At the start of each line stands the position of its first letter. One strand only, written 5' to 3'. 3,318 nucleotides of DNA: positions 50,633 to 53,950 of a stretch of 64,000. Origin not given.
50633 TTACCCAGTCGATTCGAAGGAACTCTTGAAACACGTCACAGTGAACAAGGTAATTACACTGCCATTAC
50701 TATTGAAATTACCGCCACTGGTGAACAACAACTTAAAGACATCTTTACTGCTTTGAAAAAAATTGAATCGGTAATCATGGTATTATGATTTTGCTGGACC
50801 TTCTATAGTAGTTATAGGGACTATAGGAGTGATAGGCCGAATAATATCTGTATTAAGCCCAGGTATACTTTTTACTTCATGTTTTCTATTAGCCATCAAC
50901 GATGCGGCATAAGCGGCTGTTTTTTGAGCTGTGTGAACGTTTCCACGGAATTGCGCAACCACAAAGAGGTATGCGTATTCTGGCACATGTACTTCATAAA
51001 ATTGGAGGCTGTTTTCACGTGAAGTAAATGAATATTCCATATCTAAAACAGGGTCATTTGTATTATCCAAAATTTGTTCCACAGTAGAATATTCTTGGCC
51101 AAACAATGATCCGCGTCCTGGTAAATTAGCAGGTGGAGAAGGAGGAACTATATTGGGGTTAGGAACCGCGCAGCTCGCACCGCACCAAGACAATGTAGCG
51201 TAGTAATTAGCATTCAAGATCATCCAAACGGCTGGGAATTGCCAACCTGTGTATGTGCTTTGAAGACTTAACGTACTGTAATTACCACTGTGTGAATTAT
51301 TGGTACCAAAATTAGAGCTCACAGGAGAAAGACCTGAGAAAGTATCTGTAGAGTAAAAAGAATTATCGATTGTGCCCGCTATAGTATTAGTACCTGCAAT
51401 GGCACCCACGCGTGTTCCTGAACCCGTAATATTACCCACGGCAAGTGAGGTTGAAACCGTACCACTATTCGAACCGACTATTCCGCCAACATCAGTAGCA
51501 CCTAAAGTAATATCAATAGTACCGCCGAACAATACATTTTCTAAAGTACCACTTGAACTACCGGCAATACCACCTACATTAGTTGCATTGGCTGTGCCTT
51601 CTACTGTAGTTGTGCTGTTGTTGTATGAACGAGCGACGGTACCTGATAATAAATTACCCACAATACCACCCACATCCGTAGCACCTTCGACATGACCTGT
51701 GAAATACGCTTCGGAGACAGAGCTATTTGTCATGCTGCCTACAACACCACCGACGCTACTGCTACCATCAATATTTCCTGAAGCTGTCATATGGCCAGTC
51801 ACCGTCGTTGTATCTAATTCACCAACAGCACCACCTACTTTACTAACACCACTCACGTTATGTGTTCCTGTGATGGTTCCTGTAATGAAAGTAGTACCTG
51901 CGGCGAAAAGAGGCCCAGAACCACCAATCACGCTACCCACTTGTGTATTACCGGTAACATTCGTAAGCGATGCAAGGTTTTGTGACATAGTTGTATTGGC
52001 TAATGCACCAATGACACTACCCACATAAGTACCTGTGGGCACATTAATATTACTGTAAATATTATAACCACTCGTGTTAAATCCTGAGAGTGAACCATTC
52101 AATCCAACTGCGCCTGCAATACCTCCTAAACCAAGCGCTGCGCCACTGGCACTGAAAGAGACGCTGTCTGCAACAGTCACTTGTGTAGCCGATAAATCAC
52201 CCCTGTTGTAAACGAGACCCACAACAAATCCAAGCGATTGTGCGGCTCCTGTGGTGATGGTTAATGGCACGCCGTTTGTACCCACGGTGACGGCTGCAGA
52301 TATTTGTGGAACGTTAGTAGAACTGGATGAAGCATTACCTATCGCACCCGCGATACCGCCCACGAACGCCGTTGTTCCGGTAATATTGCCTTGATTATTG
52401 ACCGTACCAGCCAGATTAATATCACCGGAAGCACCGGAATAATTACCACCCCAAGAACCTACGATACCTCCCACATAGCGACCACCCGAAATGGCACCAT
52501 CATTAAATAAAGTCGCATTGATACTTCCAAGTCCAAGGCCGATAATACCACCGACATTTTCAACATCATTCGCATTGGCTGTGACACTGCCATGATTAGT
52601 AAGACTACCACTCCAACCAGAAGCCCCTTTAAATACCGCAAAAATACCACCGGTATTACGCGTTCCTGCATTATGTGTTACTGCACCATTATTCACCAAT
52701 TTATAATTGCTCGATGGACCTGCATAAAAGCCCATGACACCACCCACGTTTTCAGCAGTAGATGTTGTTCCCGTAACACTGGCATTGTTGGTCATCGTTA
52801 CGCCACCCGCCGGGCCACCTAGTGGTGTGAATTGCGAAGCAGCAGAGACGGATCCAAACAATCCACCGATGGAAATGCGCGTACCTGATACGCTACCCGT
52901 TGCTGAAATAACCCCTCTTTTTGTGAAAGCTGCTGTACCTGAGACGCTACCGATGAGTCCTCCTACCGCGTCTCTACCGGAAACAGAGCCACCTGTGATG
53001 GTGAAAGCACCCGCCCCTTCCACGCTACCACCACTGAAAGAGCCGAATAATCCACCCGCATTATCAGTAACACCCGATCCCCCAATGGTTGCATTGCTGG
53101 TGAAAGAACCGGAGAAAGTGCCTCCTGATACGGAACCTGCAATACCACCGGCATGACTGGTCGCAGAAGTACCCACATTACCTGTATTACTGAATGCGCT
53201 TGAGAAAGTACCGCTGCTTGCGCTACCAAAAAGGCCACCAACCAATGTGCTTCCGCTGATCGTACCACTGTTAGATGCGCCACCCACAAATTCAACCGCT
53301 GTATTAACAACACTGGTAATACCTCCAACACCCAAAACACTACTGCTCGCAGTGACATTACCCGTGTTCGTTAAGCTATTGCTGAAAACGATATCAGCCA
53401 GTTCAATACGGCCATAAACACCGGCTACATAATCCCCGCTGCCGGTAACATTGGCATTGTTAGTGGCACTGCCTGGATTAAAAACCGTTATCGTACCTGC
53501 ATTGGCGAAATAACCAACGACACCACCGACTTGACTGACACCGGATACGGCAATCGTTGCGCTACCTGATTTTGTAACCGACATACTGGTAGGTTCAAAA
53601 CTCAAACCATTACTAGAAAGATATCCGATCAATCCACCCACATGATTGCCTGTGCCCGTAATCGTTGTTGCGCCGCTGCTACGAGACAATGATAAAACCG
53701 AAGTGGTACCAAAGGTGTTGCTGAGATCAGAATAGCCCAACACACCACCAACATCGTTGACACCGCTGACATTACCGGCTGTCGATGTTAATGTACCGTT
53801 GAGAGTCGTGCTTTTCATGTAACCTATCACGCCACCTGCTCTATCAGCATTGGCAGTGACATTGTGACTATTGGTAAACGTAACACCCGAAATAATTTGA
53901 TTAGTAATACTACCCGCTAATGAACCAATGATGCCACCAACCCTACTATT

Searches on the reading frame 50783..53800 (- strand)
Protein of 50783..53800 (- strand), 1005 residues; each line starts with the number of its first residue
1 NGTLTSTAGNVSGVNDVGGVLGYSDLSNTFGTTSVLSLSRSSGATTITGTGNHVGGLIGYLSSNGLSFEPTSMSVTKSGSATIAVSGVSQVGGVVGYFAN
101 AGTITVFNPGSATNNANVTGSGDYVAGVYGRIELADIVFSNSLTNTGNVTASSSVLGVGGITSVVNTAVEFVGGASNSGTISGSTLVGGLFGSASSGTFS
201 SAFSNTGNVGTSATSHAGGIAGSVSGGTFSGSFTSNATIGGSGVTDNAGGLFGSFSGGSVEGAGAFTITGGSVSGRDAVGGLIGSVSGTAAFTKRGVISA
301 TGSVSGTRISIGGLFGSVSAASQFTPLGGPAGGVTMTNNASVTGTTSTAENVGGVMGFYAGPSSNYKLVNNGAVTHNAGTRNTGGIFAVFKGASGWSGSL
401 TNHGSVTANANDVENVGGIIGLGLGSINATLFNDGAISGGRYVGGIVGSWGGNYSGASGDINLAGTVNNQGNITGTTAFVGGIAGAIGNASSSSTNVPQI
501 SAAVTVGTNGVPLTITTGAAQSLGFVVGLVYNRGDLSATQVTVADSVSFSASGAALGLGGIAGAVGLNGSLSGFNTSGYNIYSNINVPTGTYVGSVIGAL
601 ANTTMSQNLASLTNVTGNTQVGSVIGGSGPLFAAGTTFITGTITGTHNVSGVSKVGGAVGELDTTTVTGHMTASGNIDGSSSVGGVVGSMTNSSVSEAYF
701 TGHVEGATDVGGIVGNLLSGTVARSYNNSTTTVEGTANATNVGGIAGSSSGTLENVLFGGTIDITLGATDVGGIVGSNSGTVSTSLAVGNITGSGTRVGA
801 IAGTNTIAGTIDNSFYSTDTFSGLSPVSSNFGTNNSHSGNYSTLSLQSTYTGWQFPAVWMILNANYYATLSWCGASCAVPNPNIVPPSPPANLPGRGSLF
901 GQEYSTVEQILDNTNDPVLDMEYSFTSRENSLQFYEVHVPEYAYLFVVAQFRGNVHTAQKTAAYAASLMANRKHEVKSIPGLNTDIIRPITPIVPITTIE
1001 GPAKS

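Call 17: find_homologous_proteins(query=window:50783-53800:-)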
Query window:50783-53800:- (1005 aa): 837 proteins with E <= 0.001 among 8000 candidates; the best 120 are listed.
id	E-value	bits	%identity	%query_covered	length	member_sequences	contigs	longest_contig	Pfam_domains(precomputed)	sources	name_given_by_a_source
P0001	9.8e-57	211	32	94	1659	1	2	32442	PF05860.20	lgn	-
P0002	7.0e-43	165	31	22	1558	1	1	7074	PF07581.18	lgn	-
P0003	4.1e-42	162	34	25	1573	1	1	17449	PF07581.18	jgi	-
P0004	1.5e-39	154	29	76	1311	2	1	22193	PF05860.20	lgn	-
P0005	4.3e-32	129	36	18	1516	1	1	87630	PF07581.18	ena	-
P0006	1.3e-29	121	33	20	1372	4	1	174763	PF05342.20,PF07581.18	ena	-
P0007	1.4e-29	121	37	22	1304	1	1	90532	PF07581.18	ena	-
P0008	1.5e-28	118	29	29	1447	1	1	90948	PF07581.18,PF00041.28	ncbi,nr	ncbi:fibronectin type III domain-containing protein [Lachnospiraceae bacterium OttesenSCG-928-D06]|n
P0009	1.9e-28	117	30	31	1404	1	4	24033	PF07581.18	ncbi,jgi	ncbi:MAG: GLUG motif-containing protein [Planctomycetota bacterium]|jgi:hypothetical protein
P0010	1.1e-27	115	27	60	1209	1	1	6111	PF18998.7,PF07581.18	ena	-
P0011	1.2e-27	115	29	22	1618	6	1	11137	PF07581.18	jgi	jgi:hypothetical protein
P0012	9.2e-27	112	31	24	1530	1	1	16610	PF07581.18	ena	-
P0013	2.2e-25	107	37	19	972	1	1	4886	PF09479.17,PF07581.18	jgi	-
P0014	3.2e-25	107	27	79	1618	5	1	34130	PF07581.18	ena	-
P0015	8.9e-25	105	27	71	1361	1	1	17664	PF07581.18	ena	-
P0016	9.1e-25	105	29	65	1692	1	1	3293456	PF05342.20,PF18962.8,PF07581.18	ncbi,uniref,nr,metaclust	ncbi:filamentous haemagglutinin family outer membrane protein [Chloroherpeton thalassium ATCC 35110]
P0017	2.8e-24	103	27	35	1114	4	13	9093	PF05342.20,PF00404.25,PF07581.18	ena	-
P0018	3.0e-24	103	32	25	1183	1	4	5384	PF07581.18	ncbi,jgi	ncbi:MAG: GLUG motif-containing protein [Planctomycetota bacterium]|jgi:hypothetical protein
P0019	9.9e-24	102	27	80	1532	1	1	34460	PF07581.18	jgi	jgi:hypothetical protein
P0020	1.0e-23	102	30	36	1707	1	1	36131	PF05342.20,PF07581.18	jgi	jgi:hypothetical protein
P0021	2.1e-23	101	25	62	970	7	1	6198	PF05342.20,PF07581.18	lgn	-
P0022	6.8e-23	99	29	31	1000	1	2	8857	PF12733.14,PF07581.18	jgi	jgi:LPXTG-motif cell wall-anchored protein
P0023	8.5e-23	99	30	28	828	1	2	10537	PF07581.18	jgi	-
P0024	2.3e-22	97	29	45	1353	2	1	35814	PF07581.18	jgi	-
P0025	2.9e-22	97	34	21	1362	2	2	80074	PF07581.18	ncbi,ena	-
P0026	4.2e-22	96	30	24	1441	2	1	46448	PF18657.7,PF07581.18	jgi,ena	-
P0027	4.9e-22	96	31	29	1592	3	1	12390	PF05342.20,PF18962.8,PF07581.18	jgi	jgi:hypothetical protein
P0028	5.1e-22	96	43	20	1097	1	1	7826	PF05860.20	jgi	jgi:filamentous hemagglutinin family protein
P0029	5.4e-22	96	28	16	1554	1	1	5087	PF07581.18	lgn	-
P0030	5.7e-22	96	38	14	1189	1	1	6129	PF07581.18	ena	-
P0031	5.8e-22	96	40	15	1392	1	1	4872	PF07581.18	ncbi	-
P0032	7.7e-22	95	26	27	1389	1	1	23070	PF05342.20,PF18962.8,PF07581.18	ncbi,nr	ncbi:MAG: GLUG motif-containing protein [Candidatus Marinimicrobia bacterium]|nr:GLUG motif-containi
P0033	7.9e-22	95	31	28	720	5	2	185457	PF07581.18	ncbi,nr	ncbi:MAG: GLUG motif-containing protein, partial [Patescibacteria group bacterium]|nr:GLUG motif-con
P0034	1.1e-21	95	32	22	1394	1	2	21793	PF07581.18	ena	-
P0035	1.2e-21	95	27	33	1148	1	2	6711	PF18962.8,PF18998.7,PF07581.18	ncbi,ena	-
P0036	3.0e-21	93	30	27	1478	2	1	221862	PF05342.20,PF07581.18,PF00395.26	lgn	-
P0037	4.6e-21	93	32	26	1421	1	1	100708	PF07581.18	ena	-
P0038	5.5e-21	93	34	22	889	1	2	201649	PF07581.18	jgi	-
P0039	5.9e-21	92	26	47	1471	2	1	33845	PF05342.20,PF07581.18,PF00395.26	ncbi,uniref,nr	ncbi:S-layer homology domain-containing protein [Paenibacillus sanguinis]|uniref:S-layer homology do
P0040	8.5e-21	92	31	32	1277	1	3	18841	PF07581.18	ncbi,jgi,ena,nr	ncbi:MAG TPA: fibronectin type III domain-containing protein [Sedimentisphaerales bacterium]|nr:fibr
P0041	1.3e-20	91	31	20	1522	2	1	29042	PF03793.25,PF07581.18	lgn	-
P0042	2.1e-20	91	32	47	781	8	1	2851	PF07581.18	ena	-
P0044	2.5e-20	90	33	12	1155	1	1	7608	PF07581.18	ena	-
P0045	2.9e-20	90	30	18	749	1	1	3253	PF07581.18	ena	-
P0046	4.4e-20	90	27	30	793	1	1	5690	PF07581.18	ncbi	-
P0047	1.0e-19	88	29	20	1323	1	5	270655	PF05342.20,PF07581.18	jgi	jgi:hypothetical protein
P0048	1.5e-19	88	25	47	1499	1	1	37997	PF07581.18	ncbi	-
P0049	1.6e-19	88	27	56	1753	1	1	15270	PF05342.20,PF18962.8,PF07581.18,PF05345.19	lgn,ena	-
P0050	1.8e-19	87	26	68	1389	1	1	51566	PF07581.18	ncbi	-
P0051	1.9e-19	87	31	24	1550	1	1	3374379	PF05342.20,PF03793.25,PF07581.18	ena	-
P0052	1.9e-19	87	37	17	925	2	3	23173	PF18998.7,PF07581.18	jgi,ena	-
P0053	1.9e-19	87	39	18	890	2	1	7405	PF16640.12,PF07581.18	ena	-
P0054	2.4e-19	87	28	8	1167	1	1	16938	PF09479.17,PF07581.18,PF00395.26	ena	-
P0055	2.9e-19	87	28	60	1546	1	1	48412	PF07581.18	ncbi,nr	ncbi:MAG: hypothetical protein MJY47_07370, partial [Fibrobacter sp.]|nr:hypothetical protein [Fibro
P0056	3.2e-19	87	32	21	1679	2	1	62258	PF07581.18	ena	-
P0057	7.5e-19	85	26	63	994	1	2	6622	PF05342.20,PF22352.3,PF00801.27,PF07581.18,PF18911.7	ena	-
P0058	7.8e-19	85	34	15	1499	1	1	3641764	PF05342.20,PF18962.8,PF07581.18,PF13860.13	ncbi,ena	-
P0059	1.1e-18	85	34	20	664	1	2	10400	PF07581.18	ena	-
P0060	1.6e-18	84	34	19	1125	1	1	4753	PF18998.7,PF07581.18,PF00395.26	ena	-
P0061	2.5e-18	84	33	18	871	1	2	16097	PF07581.18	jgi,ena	-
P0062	3.3e-18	83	28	32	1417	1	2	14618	PF05342.20,PF00963.25,PF07581.18,PF00041.28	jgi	-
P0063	3.4e-18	83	37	18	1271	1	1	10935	PF07581.18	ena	-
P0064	3.5e-18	83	28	29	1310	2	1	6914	PF05342.20,PF00404.25,PF07581.18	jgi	jgi:hypothetical protein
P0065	4.3e-18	83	26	37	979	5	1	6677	PF07581.18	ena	-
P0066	4.4e-18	83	35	23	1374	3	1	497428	PF05860.20,PF07581.18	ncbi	ncbi:beta strand repeat-containing protein, partial [Pseudomonas abyssi]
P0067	6.0e-18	82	28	60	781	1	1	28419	PF07581.18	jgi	-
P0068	6.2e-18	82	29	38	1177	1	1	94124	PF09479.17,PF18998.7,PF07581.18,PF00395.26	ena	-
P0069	8.1e-18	82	33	39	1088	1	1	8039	PF07581.18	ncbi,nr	ncbi:MAG: hypothetical protein J1E40_10785 [Oscillospiraceae bacterium]|nr:hypothetical protein [Osc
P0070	8.1e-18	82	28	17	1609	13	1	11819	PF07581.18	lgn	-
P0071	8.2e-18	82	30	26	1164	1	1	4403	PF07581.18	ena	-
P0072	9.5e-18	82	29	79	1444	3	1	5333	PF05342.20,PF07581.18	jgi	-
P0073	9.5e-18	82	29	22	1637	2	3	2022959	PF05342.20,PF07581.18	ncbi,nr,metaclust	ncbi:GLUG motif-containing protein [Methanohalophilus halophilus]|nr:GLUG motif-containing protein [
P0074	9.9e-18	82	28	22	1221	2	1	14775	PF07581.18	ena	-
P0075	1.1e-17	82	31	45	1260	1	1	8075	PF05860.20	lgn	-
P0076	1.2e-17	81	36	18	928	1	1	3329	PF16640.12,PF07581.18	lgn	-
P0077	1.3e-17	81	26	62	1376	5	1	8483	PF22352.3,PF00801.27,PF18981.7,PF07581.18,PF13620.13,PF18911.7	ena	-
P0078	1.5e-17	81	31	23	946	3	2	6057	PF18962.8,PF07581.18,PF13860.13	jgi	-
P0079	2.3e-17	81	30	46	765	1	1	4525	PF07790.17,PF07581.18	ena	-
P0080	2.5e-17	80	33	24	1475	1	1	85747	PF18998.7,PF07581.18,PF00395.26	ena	-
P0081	2.6e-17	80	43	7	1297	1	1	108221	PF09479.17,PF07581.18,PF00395.26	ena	-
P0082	2.9e-17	80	36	13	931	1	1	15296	PF07581.18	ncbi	ncbi:MAG: GLUG motif-containing protein, partial [Bacteroidales bacterium]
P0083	3.2e-17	80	27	31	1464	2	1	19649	PF07581.18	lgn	-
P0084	3.2e-17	80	31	22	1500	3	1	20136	PF21764.4,PF26182.1,PF00404.25,PF07581.18,PF22359.3,PF02368.25,PF26918.1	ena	-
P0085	3.6e-17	80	32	21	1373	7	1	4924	PF05342.20,PF07581.18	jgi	-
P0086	4.4e-17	80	35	14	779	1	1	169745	PF07581.18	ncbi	-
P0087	5.1e-17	79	29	19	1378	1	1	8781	PF09479.17,PF07581.18,PF00395.26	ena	-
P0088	5.2e-17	79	27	62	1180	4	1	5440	PF07591.16,PF07581.18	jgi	jgi:hypothetical protein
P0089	6.1e-17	79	28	71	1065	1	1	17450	PF07581.18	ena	-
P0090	7.9e-17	79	31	17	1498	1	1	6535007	PF05342.20,PF18962.8,PF07581.18,PF13860.13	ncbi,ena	-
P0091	9.4e-17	79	27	31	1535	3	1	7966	PF05342.20,PF00404.25,PF07581.18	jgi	-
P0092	1.0e-16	78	26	70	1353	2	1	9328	PF13715.13,PF22352.3,PF00801.27,PF18981.7,PF07581.18,PF13620.13,PF18911.7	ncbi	-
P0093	1.1e-16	78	25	71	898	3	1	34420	PF07581.18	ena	-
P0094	1.2e-16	78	38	22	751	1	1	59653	PF09479.17,PF07581.18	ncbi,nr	ncbi:MAG: InlB B-repeat-containing protein [Cystobacterineae bacterium]|nr:InlB B-repeat-containing 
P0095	1.7e-16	78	34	22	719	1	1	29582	PF07581.18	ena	-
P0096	1.9e-16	78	33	21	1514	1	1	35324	PF07581.18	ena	-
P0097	1.9e-16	77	35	25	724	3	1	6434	PF07581.18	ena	-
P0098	2.0e-16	77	41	7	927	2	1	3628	PF07581.18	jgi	jgi:hypothetical protein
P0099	2.0e-16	77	35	19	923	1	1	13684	PF07581.18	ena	-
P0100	2.2e-16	77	38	15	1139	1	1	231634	PF07581.18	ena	-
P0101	2.2e-16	77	29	39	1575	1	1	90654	PF07581.18,PF00669.26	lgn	-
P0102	2.2e-16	77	27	32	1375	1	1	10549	PF05342.20,PF07581.18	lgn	-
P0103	2.6e-16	77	33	28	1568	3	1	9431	PF05860.20,PF07581.18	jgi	jgi:filamentous hemagglutinin family protein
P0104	2.7e-16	77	26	57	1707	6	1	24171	PF07581.18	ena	-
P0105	2.7e-16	77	36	19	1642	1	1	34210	PF07581.18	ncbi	-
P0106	2.9e-16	77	27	75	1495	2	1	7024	PF07581.18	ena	-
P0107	3.1e-16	77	33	24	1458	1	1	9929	PF13018.12,PF05860.20,PF07581.18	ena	-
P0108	4.2e-16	76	32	33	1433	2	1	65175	PF07581.18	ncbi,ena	-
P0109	4.2e-16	76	31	22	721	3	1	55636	PF07581.18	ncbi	ncbi:MAG: GLUG motif-containing protein [Planctomycetota bacterium]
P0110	4.8e-16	76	33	23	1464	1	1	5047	PF07581.18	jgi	jgi:hypothetical protein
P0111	5.5e-16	76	29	31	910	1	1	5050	PF07581.18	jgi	jgi:hypothetical protein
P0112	6.3e-16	76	27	27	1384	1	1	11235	PF05342.20,PF07581.18,PF13855.13,PF00041.28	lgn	-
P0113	6.4e-16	76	30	43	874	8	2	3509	PF07790.17,PF07581.18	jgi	-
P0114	6.6e-16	76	27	29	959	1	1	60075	PF07581.18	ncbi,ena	-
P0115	6.7e-16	76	32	19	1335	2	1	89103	PF09479.17,PF07581.18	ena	-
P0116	9.1e-16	75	34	14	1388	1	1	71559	PF07581.18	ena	-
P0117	1.1e-15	75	32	28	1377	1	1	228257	PF18998.7,PF07581.18,PF00395.26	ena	-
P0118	1.2e-15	75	25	75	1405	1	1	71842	PF07581.18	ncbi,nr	ncbi:MAG: hypothetical protein QHH15_00235 [Candidatus Thermoplasmatota archaeon]|nr:hypothetical pr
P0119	1.3e-15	75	32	23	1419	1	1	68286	PF07581.18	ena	-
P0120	1.4e-15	75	29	35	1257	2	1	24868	PF09479.17,PF07581.18,PF00395.26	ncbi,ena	-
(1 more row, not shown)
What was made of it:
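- On GLUG motif family (Pfam PF07581): phmmer hits down to E 7e-43 against PF07581-annotated proteins (call 17).
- Homology to GLUG proteins is shown by 837 hits, most of them annotated PF07581 (call 17).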

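Call 26: find_encoding_contigs(protein=P0001, flank=10000, max_places=3)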
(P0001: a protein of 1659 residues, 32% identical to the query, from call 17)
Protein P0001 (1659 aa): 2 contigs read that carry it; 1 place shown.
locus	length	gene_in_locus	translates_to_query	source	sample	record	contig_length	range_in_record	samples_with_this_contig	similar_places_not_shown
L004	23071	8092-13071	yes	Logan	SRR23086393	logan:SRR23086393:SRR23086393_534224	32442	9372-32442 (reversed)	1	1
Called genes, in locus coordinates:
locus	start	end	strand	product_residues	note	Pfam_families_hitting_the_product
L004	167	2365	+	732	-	PF01656:CbiA, PF13614:AAA_31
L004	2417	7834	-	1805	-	PF13401:AAA_22 (faint), PF05729:NACHT (faint), PF07728:AAA_5 (faint), PF00004:AAA (faint), PF13191:AAA_16 (faint), PF13671:AAA_33 (faint)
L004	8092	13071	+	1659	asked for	PF05860:TPS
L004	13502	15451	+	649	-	-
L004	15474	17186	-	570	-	PF08448:PAS_4, PF13426:PAS_9 (faint), PF00512:HisKA, PF02518:HATPase_c, PF00072:Response_reg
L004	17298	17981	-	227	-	PF08713:DNA_alkylation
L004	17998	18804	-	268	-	PF01488:Shikimate_DH (faint), PF03807:F420_oxidored, PF14748:P5CR_dimer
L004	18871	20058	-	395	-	PF01150:GDA1_CD39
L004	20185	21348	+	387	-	PF13173:AAA_14, PF13635:DUF4143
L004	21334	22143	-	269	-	PF06629:MipA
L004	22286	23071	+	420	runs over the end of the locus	PF00375:SDF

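Call 29: search_protein_families(library=pfam, proteins=[L004:13502-15451:+, P0001, P0004], max_evalue=0.001)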
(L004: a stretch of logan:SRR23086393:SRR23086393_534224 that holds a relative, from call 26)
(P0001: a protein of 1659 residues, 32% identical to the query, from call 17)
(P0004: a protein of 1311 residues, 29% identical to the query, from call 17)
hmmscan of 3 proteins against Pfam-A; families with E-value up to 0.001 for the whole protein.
L004:13502-15451:+ (649 aa): 0 families

P0001 (1659 aa): 1 family
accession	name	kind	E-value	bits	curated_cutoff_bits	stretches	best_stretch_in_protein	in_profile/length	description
PF05860.19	TPS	-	2.6e-37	129.5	33.5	1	41-274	14-243/252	TPS secretion domain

P0004 (1311 aa): 1 family
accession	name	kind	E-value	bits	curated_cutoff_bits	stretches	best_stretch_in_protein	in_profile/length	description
PF05860.19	TPS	-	9.9e-39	134.2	33.5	1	28-284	4-250/252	TPS secretion domain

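Call 78: find_encoding_contigs(protein=P0004, flank=10000, max_places=2)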
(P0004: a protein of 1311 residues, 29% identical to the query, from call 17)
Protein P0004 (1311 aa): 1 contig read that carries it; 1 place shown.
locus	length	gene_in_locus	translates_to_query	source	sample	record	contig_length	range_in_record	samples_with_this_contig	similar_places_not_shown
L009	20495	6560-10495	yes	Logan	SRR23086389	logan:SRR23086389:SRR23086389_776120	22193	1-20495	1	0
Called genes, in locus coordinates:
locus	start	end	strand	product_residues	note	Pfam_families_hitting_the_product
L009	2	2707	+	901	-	?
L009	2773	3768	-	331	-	PF08238:Sel1 (weak)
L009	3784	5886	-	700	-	PF13328:HD_4, PF01966:HD, PF04607:RelA_SpoT, PF02824:TGS, PF19296:RelA_AH (weak), PF28438:RelA_RIS, PF01842:ACT (weak), PF13291:ACT_4, +1 more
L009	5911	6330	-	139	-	PF01192:RNA_pol_Rpb6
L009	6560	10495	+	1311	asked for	PF05860:TPS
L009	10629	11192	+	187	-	-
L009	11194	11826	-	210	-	PF00625:Guanylate_kin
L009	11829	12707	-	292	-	PF03755:YicC-like_N, PF08340:YicC-like_C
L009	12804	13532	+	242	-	PF01138:RNase_PH, PF03725:RNase_PH_C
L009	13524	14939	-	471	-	-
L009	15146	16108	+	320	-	PF03741:TerC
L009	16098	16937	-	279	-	PF00126:HTH_1, PF03466:LysR_substrate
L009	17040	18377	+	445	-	PF00662:Proton_antipo_N, PF00361:Proton_antipo_M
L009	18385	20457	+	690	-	PF10070:DabA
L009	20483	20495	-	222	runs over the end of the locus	PF00156:Pribosyltran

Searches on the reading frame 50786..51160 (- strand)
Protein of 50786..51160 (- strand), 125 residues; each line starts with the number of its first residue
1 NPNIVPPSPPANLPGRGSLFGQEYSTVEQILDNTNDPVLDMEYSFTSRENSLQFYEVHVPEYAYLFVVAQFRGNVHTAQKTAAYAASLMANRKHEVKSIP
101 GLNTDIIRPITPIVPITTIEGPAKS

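Call 72: search_protein_families(library=pfam, proteins=[window:50786-51160:-], max_evalue=0.01)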
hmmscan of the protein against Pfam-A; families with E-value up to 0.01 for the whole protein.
window:50786-51160:- (125 aa): 0 families

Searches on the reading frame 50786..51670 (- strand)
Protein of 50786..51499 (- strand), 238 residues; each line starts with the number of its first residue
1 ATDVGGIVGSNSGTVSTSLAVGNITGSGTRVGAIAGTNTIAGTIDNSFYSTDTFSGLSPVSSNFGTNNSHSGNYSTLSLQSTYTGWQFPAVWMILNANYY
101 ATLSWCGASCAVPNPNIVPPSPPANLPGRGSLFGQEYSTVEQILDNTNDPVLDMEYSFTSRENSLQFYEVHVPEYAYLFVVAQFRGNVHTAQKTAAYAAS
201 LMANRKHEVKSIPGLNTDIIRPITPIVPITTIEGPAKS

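Call 56: search_solved_structures(query=window:50786-51499:-, max_evalue=1)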
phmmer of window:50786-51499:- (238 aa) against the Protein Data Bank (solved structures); distinct sequences matched with E-value up to 1: 3.
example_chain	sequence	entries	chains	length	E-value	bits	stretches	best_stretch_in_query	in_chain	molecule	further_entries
4qku_A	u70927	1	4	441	0.04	16.6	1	14-71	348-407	hydrolase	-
5ti1_A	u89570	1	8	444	0.13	15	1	14-70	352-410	Fumarylacetoacetate hydrolase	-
6bq1_C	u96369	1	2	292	0.92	12.2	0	117-192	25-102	Protein FAM126A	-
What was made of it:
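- Tried and rejected: A PDB sequence search of the tail found nothing (call 56).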

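Call 81: predict_structure(alignment_id=A2)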
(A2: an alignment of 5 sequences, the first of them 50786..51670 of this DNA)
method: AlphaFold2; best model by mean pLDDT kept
length: 295 residues; sequences in the alignment: 5
mean_pLDDT: 38.2   pTM: 0.32
mean pLDDT of the five models: 38.2, 36.0, 35.9, 35.7, 29.6
residues with pLDDT >= 90: 0; 70-90: 0; 50-70: 43; < 50: 252
segments of 3 or more residues with pLDDT < 50: 1-29, 36-38, 44-51, 73-80, 95-254, 257-295
pLDDT, mean of each block of 10 residues (from residue 1): 36 34 43 51 44 53 54 45 54 46 34 41 34 31 27 26 27 28 35 31 35 32 44 41 43 48 34 33 31 29
secondary structure, 60 per line:
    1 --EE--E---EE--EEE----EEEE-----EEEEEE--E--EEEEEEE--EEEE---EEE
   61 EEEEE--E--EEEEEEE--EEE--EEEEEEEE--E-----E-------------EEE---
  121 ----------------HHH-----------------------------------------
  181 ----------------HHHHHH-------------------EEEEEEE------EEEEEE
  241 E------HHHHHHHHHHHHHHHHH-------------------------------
elements in order: E15-17 E22-25 E31-36 E42-48 E51-54 E58-65 E71-77 E80-82 E85-92 E115-117 H197-202 E222-228 E235-241 H248-264
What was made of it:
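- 50786..51163 (-): Non-repeat C-terminal tail of about 125 aa: a proline-rich linker followed by a conserved domain of unknown function. The AF2 model is unusable, pLDDT 38 (call 81).
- On Classical autotransporter (type Va): The tail is about 125 aa and is predicted as mixed helix/strand at low confidence (call 81).
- Tried and rejected: The AF2 model of the C-terminal cap and tail was unusable at pLDDT 38 (call 81).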
